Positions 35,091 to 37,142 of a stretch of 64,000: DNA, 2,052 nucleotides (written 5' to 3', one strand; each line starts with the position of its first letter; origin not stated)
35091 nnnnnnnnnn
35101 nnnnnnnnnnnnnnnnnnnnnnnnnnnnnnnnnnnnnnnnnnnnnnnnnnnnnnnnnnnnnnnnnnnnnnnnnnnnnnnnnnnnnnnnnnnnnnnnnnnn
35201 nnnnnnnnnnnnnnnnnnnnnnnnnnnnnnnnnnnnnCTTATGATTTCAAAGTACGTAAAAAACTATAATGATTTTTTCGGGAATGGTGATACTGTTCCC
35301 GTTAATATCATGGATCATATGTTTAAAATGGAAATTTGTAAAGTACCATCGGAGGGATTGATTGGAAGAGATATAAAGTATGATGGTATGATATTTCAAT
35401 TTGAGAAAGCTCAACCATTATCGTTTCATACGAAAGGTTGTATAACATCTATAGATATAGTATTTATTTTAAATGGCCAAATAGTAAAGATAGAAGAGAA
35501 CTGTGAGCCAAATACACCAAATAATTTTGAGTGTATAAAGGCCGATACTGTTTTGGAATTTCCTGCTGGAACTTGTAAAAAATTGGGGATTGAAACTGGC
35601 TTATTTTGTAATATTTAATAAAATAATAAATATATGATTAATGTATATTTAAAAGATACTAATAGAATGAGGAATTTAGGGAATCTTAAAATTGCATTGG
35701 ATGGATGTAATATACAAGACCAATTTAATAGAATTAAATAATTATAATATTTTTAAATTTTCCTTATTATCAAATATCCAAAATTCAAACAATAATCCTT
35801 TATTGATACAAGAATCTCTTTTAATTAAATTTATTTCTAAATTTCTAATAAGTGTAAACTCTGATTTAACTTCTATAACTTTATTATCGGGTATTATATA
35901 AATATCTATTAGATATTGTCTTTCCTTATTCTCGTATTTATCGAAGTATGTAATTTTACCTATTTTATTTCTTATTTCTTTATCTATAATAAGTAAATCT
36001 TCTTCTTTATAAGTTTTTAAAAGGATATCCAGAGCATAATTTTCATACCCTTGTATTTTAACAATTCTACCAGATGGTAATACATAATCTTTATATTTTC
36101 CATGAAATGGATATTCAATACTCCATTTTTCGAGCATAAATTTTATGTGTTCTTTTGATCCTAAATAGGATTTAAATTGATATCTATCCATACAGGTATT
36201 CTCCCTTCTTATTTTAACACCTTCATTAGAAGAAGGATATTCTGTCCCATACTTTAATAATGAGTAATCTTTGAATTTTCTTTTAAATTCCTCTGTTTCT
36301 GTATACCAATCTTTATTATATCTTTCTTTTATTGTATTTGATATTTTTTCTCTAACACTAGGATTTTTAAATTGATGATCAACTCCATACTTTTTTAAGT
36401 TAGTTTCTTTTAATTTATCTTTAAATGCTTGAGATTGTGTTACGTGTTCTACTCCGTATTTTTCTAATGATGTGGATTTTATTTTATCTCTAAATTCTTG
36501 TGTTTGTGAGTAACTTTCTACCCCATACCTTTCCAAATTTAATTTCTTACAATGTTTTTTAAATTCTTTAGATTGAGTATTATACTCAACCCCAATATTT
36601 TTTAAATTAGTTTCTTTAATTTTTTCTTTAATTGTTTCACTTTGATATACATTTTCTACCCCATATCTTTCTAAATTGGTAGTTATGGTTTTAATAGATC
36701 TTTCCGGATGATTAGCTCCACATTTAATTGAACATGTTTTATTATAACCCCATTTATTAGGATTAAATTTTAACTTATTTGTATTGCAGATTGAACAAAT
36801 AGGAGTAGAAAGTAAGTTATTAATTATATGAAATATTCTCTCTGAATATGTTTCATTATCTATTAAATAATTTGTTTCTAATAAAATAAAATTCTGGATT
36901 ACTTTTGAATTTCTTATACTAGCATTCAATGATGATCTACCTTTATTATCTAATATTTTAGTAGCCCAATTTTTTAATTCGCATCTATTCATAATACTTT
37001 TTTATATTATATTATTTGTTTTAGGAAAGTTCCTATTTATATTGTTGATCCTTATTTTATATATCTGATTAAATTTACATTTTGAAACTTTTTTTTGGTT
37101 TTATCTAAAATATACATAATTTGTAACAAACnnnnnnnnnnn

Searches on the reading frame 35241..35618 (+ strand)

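Call 10: search_protein_families(library=pfam, proteins=[window:35241-35618:+], max_evalue=0.001)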
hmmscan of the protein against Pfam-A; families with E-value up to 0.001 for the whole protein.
window:35241-35618:+ (125 aa): 1 family
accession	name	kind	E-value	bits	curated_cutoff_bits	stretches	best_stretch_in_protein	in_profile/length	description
PF02643.20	DUF192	-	8.7e-16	58.3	27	1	38-120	14-91/96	Uncharacterized ACR, COG1430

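Call 21: search_protein_families(library=phrogs, proteins=[window:35241-35618:+], max_evalue=0.01)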
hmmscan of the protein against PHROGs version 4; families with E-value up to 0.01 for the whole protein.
window:35241-35618:+ (125 aa): 0 families

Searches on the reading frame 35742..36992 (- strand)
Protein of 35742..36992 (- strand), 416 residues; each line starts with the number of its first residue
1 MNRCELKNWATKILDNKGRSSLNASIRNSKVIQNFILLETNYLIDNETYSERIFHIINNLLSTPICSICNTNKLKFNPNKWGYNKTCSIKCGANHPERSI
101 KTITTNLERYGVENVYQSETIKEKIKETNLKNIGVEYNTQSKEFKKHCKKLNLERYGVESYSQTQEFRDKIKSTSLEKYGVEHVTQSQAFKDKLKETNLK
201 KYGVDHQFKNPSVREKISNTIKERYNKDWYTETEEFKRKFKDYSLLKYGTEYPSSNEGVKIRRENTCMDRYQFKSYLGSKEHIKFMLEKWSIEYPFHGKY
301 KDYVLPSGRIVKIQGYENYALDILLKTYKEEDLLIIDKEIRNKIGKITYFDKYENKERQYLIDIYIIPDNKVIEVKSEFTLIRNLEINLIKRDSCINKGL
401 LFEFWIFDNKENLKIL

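Call 10: search_protein_families(library=pfam, proteins=[window:35742-36992:-], max_evalue=0.001)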
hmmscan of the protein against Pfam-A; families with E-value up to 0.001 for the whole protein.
window:35742-36992:- (416 aa): 1 family
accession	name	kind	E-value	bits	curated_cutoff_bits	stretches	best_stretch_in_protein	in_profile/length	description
PF24308.1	DUF7487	-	5e-61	206.8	27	2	192-399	1-219/220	Family of unknown function (DUF7487)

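Call 21: search_protein_families(library=phrogs, proteins=[window:35742-36992:-], max_evalue=0.01)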
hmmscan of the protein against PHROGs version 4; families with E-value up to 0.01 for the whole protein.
window:35742-36992:- (416 aa): 2 families
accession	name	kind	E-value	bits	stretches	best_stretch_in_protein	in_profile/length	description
phrog_3339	-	DNA, RNA and nucleotide metabolism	3.3e-28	100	2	5-198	20-192/536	homing endonuclease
phrog_12131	-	DNA, RNA and nucleotide metabolism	1.6e-24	87.6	2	141-214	102-175/313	homing endonuclease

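Call 22: search_solved_structures(query=window:35742-36992:-, max_evalue=1, show_alignments=1)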
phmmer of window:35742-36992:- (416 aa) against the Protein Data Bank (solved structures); distinct sequences matched with E-value up to 1: 1.
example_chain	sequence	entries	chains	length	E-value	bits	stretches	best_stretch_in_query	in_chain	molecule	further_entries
36ro_B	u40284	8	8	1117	0.3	13.3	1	301-385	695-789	DNA-directed RNA polymerase subunit beta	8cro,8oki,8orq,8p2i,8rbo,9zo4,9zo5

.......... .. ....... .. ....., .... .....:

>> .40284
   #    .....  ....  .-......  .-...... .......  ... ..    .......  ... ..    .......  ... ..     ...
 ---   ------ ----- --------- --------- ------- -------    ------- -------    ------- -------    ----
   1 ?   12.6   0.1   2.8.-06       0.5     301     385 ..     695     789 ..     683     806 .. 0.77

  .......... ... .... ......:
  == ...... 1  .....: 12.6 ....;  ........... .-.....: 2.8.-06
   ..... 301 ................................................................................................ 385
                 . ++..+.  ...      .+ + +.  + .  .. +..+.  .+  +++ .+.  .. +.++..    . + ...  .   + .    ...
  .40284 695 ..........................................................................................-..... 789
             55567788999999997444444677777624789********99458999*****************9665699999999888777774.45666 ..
